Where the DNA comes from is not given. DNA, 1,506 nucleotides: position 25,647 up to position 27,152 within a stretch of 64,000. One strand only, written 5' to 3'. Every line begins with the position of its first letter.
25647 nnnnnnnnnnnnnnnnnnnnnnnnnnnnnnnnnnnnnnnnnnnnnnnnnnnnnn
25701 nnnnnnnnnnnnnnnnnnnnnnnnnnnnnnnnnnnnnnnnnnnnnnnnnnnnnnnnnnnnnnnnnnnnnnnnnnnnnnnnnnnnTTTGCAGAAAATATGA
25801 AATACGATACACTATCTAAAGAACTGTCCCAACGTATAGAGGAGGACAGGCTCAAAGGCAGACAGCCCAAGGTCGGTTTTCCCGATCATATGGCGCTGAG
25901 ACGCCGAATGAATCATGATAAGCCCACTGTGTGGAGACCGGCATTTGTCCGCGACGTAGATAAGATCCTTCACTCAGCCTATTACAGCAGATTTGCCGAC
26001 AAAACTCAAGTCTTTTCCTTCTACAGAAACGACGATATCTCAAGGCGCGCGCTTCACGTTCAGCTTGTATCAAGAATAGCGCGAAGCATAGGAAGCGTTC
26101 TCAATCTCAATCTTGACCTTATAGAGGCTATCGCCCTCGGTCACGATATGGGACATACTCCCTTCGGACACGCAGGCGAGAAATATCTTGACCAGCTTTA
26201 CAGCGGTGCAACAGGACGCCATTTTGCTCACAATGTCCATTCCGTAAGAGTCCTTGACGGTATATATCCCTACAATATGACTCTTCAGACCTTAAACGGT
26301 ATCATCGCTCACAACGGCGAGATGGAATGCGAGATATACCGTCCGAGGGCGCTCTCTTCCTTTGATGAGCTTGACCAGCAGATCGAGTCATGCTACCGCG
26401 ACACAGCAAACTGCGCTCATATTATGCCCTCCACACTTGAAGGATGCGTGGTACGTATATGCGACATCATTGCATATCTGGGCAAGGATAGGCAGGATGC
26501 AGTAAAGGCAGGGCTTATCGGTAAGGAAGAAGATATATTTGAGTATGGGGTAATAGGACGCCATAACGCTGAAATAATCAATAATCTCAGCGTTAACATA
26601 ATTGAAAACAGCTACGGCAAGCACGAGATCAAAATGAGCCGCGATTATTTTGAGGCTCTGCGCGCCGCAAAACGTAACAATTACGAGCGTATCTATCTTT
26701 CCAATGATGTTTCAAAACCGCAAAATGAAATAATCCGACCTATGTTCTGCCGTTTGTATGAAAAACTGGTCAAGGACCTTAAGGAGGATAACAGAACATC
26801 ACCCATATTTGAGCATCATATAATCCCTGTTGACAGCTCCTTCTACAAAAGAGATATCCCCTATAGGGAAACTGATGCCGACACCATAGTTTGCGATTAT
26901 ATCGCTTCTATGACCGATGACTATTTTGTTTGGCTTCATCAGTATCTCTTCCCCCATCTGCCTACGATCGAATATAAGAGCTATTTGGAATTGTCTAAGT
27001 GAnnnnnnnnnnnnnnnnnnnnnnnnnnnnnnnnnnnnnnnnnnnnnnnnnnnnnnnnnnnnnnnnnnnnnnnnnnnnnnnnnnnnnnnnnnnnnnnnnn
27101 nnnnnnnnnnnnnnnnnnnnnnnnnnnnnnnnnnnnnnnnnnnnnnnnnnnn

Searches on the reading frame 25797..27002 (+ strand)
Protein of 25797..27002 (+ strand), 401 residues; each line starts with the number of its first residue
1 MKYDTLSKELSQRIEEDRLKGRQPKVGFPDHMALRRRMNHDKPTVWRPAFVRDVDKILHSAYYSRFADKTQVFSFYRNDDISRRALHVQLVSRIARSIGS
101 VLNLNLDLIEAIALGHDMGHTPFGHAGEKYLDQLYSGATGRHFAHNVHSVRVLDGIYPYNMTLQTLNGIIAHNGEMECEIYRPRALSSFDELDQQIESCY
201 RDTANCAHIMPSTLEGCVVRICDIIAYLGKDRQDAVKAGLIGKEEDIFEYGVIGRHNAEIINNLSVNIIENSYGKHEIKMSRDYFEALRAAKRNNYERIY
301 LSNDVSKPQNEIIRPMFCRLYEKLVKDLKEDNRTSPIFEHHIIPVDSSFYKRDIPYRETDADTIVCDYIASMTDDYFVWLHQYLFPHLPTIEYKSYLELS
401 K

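Call 20: find_encoding_contigs(protein=window:25797-27002:+, flank=10000, max_places=10)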
Protein window:25797-27002:+ (401 aa): 2 contigs read that carry it; 2 places shown.
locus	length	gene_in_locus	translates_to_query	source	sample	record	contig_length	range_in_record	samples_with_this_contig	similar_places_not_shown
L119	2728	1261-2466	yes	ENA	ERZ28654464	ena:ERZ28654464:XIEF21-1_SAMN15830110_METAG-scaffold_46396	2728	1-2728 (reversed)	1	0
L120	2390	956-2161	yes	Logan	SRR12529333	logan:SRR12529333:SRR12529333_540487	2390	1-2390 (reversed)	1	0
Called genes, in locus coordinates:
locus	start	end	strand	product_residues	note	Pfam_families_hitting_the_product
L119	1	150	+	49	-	?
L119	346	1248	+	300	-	PF07833:Cu_amine_oxidN1 (weak)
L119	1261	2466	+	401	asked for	PF01966:HD, PF13286:HD_assoc (weak)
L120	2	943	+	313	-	?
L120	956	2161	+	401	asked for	PF01966:HD, PF13286:HD_assoc (weak)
